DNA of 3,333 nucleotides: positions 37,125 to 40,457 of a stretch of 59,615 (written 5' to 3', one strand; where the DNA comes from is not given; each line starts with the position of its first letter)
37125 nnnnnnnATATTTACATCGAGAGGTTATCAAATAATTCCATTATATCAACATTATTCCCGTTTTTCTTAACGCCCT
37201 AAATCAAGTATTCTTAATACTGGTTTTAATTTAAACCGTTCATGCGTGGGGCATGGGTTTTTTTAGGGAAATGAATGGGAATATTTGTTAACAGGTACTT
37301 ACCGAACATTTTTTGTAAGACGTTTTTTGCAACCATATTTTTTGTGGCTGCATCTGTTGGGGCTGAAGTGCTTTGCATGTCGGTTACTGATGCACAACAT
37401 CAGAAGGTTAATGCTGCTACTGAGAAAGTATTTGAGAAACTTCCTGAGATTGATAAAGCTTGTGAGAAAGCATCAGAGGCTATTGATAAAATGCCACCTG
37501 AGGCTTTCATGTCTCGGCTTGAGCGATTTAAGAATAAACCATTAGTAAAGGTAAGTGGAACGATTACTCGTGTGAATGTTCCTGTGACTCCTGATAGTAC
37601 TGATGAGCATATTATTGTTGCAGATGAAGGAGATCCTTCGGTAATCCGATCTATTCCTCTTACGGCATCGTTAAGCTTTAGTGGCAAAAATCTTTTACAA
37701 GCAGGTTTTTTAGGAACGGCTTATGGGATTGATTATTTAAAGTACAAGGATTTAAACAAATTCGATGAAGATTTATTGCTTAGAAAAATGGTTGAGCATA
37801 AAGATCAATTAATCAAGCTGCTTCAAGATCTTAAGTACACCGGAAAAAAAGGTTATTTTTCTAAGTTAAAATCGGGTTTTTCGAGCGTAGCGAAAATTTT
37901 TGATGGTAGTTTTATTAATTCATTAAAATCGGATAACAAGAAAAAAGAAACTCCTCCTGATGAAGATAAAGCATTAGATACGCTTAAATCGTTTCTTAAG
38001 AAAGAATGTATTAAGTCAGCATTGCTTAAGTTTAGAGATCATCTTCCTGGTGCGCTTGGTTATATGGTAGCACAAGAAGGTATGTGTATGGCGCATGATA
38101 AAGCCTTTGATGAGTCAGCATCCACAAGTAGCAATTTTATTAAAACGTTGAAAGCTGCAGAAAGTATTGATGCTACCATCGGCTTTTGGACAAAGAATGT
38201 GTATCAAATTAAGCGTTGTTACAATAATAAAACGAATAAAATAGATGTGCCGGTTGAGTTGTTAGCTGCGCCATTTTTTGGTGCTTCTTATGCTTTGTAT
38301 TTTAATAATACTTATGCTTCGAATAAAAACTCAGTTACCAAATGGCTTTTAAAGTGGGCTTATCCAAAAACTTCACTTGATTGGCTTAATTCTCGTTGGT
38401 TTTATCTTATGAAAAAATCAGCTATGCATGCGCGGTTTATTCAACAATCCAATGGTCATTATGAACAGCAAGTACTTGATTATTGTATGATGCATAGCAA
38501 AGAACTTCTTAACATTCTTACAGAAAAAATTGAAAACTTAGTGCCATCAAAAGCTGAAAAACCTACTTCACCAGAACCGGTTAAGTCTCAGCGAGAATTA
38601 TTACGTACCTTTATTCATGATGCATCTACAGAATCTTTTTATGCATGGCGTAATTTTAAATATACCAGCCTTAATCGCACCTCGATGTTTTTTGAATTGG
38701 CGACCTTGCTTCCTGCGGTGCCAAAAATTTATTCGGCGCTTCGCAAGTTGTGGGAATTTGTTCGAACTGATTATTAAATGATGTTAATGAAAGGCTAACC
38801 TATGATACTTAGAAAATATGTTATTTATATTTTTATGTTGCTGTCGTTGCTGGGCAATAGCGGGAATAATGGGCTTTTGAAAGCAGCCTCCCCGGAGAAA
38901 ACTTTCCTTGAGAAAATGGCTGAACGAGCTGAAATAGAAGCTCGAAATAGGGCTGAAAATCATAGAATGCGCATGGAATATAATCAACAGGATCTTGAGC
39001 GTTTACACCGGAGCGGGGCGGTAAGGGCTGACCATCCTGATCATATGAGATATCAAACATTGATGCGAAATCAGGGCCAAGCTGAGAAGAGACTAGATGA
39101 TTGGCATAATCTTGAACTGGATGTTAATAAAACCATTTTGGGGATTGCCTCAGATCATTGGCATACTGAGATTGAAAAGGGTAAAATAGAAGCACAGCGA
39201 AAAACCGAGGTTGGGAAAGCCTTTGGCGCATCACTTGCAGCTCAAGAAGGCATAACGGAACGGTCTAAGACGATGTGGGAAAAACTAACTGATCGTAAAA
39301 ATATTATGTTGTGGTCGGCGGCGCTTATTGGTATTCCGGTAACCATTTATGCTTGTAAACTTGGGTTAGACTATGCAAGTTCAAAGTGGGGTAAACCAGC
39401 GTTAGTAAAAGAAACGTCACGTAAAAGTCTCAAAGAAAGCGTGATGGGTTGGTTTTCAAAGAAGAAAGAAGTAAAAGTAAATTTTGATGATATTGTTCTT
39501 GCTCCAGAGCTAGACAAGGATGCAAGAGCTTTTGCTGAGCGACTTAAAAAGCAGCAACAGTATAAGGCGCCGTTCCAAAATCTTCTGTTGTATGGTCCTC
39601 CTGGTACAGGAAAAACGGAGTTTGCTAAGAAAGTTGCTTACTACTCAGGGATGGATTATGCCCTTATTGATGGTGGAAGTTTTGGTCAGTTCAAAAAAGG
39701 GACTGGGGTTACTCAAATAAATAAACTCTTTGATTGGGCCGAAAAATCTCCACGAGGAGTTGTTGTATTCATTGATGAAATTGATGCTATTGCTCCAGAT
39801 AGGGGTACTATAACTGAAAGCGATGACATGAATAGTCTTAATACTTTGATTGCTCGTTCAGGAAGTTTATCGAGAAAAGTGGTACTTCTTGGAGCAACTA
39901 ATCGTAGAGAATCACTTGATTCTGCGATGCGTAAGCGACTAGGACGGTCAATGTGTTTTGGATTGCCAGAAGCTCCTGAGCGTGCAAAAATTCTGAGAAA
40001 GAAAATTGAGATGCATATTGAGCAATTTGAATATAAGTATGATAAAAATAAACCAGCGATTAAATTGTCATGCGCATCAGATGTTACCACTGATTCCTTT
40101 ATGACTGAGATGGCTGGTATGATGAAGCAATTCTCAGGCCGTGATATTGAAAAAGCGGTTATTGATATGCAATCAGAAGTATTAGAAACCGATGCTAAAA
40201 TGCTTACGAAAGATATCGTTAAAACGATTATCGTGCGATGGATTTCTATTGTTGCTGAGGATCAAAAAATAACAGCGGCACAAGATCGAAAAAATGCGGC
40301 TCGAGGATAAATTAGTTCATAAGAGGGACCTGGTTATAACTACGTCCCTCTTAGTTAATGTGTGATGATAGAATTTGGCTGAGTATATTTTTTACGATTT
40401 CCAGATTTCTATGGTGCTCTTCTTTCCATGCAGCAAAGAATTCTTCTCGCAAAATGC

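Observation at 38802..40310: Bacterial homolog of mitochondrial ATAD3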

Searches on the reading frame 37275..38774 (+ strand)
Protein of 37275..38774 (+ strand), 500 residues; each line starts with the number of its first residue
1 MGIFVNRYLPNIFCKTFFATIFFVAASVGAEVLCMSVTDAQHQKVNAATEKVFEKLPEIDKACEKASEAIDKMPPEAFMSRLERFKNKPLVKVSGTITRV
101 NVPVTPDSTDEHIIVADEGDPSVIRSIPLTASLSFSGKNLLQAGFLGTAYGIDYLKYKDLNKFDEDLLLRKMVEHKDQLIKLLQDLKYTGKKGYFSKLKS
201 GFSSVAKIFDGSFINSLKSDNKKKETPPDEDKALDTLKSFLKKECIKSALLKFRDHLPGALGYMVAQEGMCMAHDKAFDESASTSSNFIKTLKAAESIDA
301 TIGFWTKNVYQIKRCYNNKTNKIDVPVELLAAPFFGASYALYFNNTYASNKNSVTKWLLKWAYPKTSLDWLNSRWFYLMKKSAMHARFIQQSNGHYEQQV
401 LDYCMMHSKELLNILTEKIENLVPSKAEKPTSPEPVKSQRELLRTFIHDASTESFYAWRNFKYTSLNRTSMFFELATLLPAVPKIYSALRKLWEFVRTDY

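Call 4: search_protein_families(library=pfam, proteins=[window:37275-38774:+], max_evalue=0.1)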
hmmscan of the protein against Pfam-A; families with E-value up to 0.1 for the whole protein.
window:37275-38774:+ (500 aa): 0 families

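Call 36: find_homologous_proteins(query=window:37275-38774:+, max_evalue=0.001)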
Query window:37275-38774:+ (500 aa): 4 proteins with E <= 0.001 among 8000 candidates.
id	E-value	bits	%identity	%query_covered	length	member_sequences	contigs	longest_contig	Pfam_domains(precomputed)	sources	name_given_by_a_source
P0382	0.0e+0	1134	100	100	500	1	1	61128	-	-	-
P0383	2.8e-152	526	50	97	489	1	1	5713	-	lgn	-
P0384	9.2e-138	478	50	96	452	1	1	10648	-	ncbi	-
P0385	1.2e-116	408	43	92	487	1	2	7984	-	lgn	-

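Call 51: predict_structure(alignment_id=A4)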
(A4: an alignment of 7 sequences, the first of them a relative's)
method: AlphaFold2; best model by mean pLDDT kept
length: 500 residues; sequences in the alignment: 7
mean_pLDDT: 66.1   pTM: 0.54
mean pLDDT of the five models: 66.1, 65.3, 65.1, 60.7, 58.8
residues with pLDDT >= 90: 5; 70-90: 244; 50-70: 127; < 50: 124
segments of 3 or more residues with pLDDT < 50: 1-36, 189-227, 281-310, 419-435
pLDDT, mean of each block of 10 residues (from residue 1): 34 42 40 49 69 74 75 69 79 75 68 56 67 74 78 84 85 87 68 42 39 42 43 83 89 82 83 72 45 43 40 58 62 56 63 64 66 77 86 89 86 73 40 55 87 83 79 71 70 62
secondary structure, 60 per line:
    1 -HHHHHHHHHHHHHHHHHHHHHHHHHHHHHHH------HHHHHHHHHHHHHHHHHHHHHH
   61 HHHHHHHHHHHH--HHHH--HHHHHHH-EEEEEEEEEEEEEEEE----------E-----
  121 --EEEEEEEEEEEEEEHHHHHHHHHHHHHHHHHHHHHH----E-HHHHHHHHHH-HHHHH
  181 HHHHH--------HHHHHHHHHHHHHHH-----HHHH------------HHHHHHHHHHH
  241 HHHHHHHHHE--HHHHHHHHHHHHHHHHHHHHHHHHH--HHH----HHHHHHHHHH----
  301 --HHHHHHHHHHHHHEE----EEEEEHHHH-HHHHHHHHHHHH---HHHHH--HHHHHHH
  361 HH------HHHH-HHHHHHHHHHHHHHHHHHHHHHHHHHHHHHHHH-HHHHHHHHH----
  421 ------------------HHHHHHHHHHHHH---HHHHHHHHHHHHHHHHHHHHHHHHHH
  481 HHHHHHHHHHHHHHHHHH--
elements in order: H2-32 H39-72 H75-78 H81-87 E89-104 E123-136 H137-158 H165-174 H176-185 H194-208 H214-217 H230-249 H253-277 H287-296 H303-315 E322-326 H327-330 H332-343 H347-351 H354-362 H369-372 H374-406 H408-416 H439-451 H455-498

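Call 55: fold_search(model_id=the predicted structure, library=pdb)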
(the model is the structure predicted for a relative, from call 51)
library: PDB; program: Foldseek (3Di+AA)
matches with E <= 10: 204; with E <= 0.001: 0
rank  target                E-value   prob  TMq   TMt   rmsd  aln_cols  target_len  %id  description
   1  6v9z_A                1.3e-01  0.08  0.09  0.07  25.3       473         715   10  Cryo-EM structure of PCAT1 bound to its CtA peptide substrate (released 2020-01-22)
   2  6ek4_C                2.3e-01  0.07  0.08  0.10  34.8       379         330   12  PaxB from Photorhabdus luminescens (released 2018-05-16)
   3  8vpb_A                2.8e-01  0.05  0.08  0.07  25.5       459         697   10  Cryo-EM structure of the ABC transporter PCAT1 bound with MgADP_Class_2 (released 2024-10-30)
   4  6jsj_C                4.3e-01  0.04  0.08  0.07  32.7       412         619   14  Structural analysis of a trimeric assembly of the mitochondrial dynamin-like GTPase Mgm1 (released 2020-02-19)
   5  2wcd_A                4.7e-01  0.06  0.08  0.12  31.7       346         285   11  Crystal structure of the assembled cytolysin A pore (released 2009-05-05)
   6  7jh5_A                5.2e-01  0.08  0.10  0.15  23.0       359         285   12  Co-LOCKR: de novo designed protein switch (released 2020-09-02)
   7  6h2e_Q                5.5e-01  0.10  0.11  0.18  24.7       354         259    8  Structure of the soluble AhlC of the tripartite alpha-pore forming toxin, AHL, from Aeromonas hydrophila. (released 2019-07-10)
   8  8ct1_A                5.5e-01  0.04  0.08  0.06  33.6       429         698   11  CryoEM structure of human S-OPA1 assembled on lipid membrane in membrane-adjacent state (released 2023-08-30)
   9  8tpq_A                5.8e-01  0.05  0.09  0.08  31.6       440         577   11  nhTMEM16 A444P mutant in lipid nanodiscs with MSP1E3 scaffold protein in the presence of Ca2+ (long TM6) (released 2024-05-08)
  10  8i3b_A                7.0e-01  0.06  0.08  0.08  30.8       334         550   10  Cryo-EM structure of abscisic acid transporter AtABCG25 in nanodisc (released 2023-09-13)
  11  6pao_B                7.4e-01  0.05  0.10  0.09  25.8       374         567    9  Structure of a bacterial Atm1-family ABC exporter with ATP bound (released 2020-06-24)
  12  9baa_A                8.1e-01  0.05  0.09  0.10  25.6       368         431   10  Cryo-EM structure of the ABC transporter PCAT1 bound with Mg_class_1 (released 2024-10-30)
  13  7n6g_3N               9.9e-01  0.04  0.08  0.09  43.5       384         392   11  C1 of central pair (released 2022-05-18)
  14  7rra_A                1.0e+00  0.03  0.09  0.08  27.4       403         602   14  Cryo-EM Structure of Nanodisc reconstituted ABCD1 in inward open conformation (released 2022-01-19)
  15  6wty_J                1.1e+00  0.06  0.11  0.15  26.7       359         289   12  Plasmodium vivax reticulocyte binding protein 2b (PvRBP2b) bound to human monoclonal antibody 253245 (released 2021-01-27)
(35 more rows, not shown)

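Call 70: list_cluster_members(proteins=[P0030, P0051, P0024, P0044, P0004, P0007, P0022, P0006, P0384])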
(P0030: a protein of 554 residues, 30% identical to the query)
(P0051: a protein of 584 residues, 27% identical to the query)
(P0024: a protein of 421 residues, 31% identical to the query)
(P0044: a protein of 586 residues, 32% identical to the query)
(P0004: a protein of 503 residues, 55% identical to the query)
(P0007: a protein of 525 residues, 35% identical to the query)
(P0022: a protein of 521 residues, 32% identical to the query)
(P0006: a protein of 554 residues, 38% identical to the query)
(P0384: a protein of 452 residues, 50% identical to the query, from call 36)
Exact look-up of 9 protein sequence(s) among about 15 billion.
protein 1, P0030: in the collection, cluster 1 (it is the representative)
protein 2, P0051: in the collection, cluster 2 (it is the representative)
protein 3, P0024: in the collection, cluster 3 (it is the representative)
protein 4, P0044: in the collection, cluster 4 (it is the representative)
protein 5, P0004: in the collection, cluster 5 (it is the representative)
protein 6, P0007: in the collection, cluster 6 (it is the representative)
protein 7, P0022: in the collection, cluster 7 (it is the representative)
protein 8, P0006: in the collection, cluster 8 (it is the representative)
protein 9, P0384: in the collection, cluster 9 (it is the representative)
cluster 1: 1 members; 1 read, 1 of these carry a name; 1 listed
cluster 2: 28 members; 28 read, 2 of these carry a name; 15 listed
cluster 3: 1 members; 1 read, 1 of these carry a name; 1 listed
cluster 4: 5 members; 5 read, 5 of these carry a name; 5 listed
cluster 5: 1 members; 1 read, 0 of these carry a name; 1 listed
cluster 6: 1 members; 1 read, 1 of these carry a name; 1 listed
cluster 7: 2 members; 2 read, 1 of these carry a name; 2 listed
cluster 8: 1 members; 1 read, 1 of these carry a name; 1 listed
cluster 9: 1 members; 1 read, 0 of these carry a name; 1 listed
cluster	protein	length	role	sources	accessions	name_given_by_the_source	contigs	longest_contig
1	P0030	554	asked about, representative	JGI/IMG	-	ATPase family AAA domain-containing protein 3A/B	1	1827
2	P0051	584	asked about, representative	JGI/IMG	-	-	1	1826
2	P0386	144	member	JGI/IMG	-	ATPase family AAA domain-containing protein 3A/B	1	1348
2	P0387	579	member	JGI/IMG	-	ATPase family AAA domain-containing protein 3A/B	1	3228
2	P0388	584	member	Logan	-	-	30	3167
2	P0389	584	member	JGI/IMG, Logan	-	-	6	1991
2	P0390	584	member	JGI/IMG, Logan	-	-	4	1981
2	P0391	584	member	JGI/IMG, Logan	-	-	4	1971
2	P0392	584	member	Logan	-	-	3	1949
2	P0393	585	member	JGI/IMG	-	-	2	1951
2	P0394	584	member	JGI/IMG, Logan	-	-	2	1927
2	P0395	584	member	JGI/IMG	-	-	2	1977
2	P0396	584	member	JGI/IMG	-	-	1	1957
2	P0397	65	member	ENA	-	-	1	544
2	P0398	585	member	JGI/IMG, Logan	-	-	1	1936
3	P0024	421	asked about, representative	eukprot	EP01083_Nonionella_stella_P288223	980865_1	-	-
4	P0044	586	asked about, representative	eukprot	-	GHVR01092573.1.p1 GENE.GHVR01092573.1~~GHVR01092573.1.p1 ORF type:complete len:587 ...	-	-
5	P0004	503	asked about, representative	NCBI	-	-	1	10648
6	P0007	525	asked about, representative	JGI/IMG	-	ATPase family AAA domain-containing protein 3A/B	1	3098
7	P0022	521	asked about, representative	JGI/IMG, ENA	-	ATPase family AAA domain-containing protein 3A/B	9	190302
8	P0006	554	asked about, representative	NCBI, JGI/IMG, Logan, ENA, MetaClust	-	\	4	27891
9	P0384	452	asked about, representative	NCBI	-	-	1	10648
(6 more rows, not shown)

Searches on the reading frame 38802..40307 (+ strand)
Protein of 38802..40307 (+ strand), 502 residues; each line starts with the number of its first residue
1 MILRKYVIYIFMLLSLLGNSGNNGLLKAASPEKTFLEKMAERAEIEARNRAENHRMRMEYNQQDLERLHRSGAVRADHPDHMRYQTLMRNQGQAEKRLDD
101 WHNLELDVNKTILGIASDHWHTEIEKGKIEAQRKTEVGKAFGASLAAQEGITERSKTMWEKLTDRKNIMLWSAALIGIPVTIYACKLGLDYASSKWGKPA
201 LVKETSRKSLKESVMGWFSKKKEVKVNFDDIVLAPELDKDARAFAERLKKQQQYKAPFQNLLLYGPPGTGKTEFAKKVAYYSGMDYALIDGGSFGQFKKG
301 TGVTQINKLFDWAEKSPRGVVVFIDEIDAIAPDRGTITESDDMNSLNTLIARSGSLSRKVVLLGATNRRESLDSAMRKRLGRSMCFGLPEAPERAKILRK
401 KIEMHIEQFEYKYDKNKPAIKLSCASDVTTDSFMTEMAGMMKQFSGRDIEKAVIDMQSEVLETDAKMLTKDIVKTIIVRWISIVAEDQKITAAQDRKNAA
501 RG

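Call 4: search_protein_families(library=pfam, proteins=[window:38802-40307:+], max_evalue=0.1)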
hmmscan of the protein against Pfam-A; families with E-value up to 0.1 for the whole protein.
window:38802-40307:+ (502 aa): 13 families
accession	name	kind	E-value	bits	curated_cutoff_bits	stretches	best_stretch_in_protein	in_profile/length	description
PF00004.35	AAA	-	1.5e-25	90.5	21.2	1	261-387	1-130/131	ATPase family associated with various cellular activities (AAA)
PF05496.18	RuvB_N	-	4.5e-05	23.7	27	1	251-382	26-155/159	Holliday junction DNA helicase RuvB P-loop domain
PF07728.20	AAA_5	-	5.1e-05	23.7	22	1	260-379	1-138/139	AAA domain (dynein-related subfamily)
PF13191.12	AAA_16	-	0.00011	23.2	32.6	1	257-279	24-45/167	AAA ATPase domain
PF13401.12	AAA_22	-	0.00025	21.8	27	0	260-278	7-25/130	AAA domain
PF20720.3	nSTAND3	-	0.0012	19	27.2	1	260-380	19-125/155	Novel STAND NTPase 3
PF13479.12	AAA_24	-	0.0031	17.8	27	1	260-290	4-31/195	AAA domain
PF13173.12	AAA_14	-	0.0035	17.8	27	0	260-357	4-100/129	AAA domain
PF07724.20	AAA_2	-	0.0063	17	27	0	260-333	5-90/166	AAA domain (Cdc48 subfamily)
PF00910.28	RNA_helicase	-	0.0088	17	21.5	1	262-351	2-82/105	RNA helicase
PF02367.23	TsaE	-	0.011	16.1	26.6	1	240-284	6-47/128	Threonylcarbamoyl adenosine biosynthesis protein TsaE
PF01078.27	Mg_chelatase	-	0.036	13.9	20.3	1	259-278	23-42/207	Magnesium chelatase, subunit ChlI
PF01695.23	IstB_IS21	-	0.045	13.7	24.1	0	253-280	87-114/238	IstB-like ATP binding protein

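Call 5: search_protein_families(library=ncbifam, proteins=[window:38802-40307:+], max_evalue=0.1)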
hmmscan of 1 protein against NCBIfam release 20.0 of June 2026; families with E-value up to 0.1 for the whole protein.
window:38802-40307:+ (502 aa): 27 families (the best 25 are shown)
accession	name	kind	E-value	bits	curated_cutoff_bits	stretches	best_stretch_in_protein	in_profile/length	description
TIGR01241.2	FtsH_fam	equivalog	3.7e-26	92.1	600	1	200-400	134-343/598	ATP-dependent zinc metalloprotease FtsH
TIGR01243.1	CDC48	subfamily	7.8e-23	80.7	802.65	1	187-449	136-385/733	CDC48 family AAA ATPase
NF042959.1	IteA_antiphage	equivalog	3.6e-20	72.4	510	1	233-404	96-270/367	anti-phage ATPase IteA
NF003069.1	PRK03992.1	subfamily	2.1e-19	70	500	1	256-406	163-320/379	proteasome-activating nucleotidase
TIGR01242.2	TIGR01242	subfamily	7.3e-19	68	500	1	257-402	147-298/362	proteasome-activating nucleotidase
NF047747.1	PrtsmActNtasePan2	equivalog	1.2e-17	64.3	700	1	226-457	148-388/397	proteasome-activating nucleotidase Pan2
NF008004.0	PRK10733.1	equivalog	2.5e-16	58.8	1008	1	224-401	147-334/644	ATP-dependent zinc metalloprotease FtsH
NF047748.1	PrtsmActNtasePan1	equivalog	1.2e-14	54.1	750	1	259-443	183-370/405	proteasome-activating nucleotidase Pan1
NF041006.2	cell_div_CdvC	equivalog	1.3e-13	50.6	650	1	221-475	95-360/370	cell division protein CdvC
TIGR03689.1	pup_AAA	equivalog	5.5e-11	41.8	504.75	1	250-405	209-381/512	proteasome ATPase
TIGR00635.1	ruvB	equivalog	1e-06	28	299.05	1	251-401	23-171/305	Holliday junction branch migration DNA helicase RuvB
NF003229.0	PRK04195.1-5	equivalog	1.4e-06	27.3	280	1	215-338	5-125/413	replication factor C large subunit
NF000868.0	PRK00080.1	equivalog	2.9e-06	26.4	282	1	252-402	45-193/330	Holliday junction branch migration DNA helicase RuvB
NF003745.1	PRK05342.1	equivalog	8e-05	21.7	359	1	251-336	102-192/418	ATP-dependent Clp protease ATP-binding subunit ClpX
TIGR02928.1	TIGR02928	subfamily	0.00014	20.8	181.3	1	241-279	24-61/366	orc1/cdc6 family replication initiation protein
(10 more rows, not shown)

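Call 6: search_solved_structures(query=window:38802-40307:+, max_evalue=0.001, show_alignments=2)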
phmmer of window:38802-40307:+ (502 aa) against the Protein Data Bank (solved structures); distinct sequences matched with E-value up to 0.001: 277 (the best 60 are shown).
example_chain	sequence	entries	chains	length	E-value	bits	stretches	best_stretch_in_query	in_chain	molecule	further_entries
6chs_H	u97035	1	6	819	2.4e-37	132.1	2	257-399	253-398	Putative cell division control protein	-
6oaa_B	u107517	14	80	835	2.4e-37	132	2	252-400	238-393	Cell division control protein 48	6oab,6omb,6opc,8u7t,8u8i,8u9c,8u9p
8dar_A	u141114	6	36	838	2.4e-37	132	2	252-400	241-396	Cell division control protein 48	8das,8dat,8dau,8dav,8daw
6oa9_A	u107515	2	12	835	6.2e-37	130.7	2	252-400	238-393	Cell division control protein 48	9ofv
5vc7_A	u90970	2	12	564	2.2e-36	128.9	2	256-399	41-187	VCP-like ATPase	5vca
5g4g_A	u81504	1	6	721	3.4e-36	128.2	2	256-399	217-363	VCP-LIKE ATPASE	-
5g4f_A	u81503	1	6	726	3.5e-36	128.2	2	256-399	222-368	VCP-LIKE ATPASE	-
7wub_D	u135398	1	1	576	4.8e-35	124.5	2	257-405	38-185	Transitional endoplasmic reticulum ATPase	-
7wub_C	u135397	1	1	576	5e-35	124.4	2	257-405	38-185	Transitional endoplasmic reticulum ATPase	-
6mck_A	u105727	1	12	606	6.1e-35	124.1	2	257-405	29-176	Transitional endoplasmic reticulum ATPase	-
9m4n_A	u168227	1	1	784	7e-35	123.9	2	257-400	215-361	Cell division control protein 48 homolog A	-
9m3v_A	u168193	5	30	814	7.9e-35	123.7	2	257-400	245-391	Cell division control protein 48 homolog A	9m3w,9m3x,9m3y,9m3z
9ox9_A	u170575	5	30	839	8.6e-35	123.6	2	257-400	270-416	vesicle-fusing ATPase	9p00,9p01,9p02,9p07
7rlj_A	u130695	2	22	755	1.2e-34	123.1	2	257-405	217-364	Transitional endoplasmic reticulum ATPase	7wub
8yka_A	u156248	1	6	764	1.2e-34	123.1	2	257-405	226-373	Transitional endoplasmic reticulum ATPase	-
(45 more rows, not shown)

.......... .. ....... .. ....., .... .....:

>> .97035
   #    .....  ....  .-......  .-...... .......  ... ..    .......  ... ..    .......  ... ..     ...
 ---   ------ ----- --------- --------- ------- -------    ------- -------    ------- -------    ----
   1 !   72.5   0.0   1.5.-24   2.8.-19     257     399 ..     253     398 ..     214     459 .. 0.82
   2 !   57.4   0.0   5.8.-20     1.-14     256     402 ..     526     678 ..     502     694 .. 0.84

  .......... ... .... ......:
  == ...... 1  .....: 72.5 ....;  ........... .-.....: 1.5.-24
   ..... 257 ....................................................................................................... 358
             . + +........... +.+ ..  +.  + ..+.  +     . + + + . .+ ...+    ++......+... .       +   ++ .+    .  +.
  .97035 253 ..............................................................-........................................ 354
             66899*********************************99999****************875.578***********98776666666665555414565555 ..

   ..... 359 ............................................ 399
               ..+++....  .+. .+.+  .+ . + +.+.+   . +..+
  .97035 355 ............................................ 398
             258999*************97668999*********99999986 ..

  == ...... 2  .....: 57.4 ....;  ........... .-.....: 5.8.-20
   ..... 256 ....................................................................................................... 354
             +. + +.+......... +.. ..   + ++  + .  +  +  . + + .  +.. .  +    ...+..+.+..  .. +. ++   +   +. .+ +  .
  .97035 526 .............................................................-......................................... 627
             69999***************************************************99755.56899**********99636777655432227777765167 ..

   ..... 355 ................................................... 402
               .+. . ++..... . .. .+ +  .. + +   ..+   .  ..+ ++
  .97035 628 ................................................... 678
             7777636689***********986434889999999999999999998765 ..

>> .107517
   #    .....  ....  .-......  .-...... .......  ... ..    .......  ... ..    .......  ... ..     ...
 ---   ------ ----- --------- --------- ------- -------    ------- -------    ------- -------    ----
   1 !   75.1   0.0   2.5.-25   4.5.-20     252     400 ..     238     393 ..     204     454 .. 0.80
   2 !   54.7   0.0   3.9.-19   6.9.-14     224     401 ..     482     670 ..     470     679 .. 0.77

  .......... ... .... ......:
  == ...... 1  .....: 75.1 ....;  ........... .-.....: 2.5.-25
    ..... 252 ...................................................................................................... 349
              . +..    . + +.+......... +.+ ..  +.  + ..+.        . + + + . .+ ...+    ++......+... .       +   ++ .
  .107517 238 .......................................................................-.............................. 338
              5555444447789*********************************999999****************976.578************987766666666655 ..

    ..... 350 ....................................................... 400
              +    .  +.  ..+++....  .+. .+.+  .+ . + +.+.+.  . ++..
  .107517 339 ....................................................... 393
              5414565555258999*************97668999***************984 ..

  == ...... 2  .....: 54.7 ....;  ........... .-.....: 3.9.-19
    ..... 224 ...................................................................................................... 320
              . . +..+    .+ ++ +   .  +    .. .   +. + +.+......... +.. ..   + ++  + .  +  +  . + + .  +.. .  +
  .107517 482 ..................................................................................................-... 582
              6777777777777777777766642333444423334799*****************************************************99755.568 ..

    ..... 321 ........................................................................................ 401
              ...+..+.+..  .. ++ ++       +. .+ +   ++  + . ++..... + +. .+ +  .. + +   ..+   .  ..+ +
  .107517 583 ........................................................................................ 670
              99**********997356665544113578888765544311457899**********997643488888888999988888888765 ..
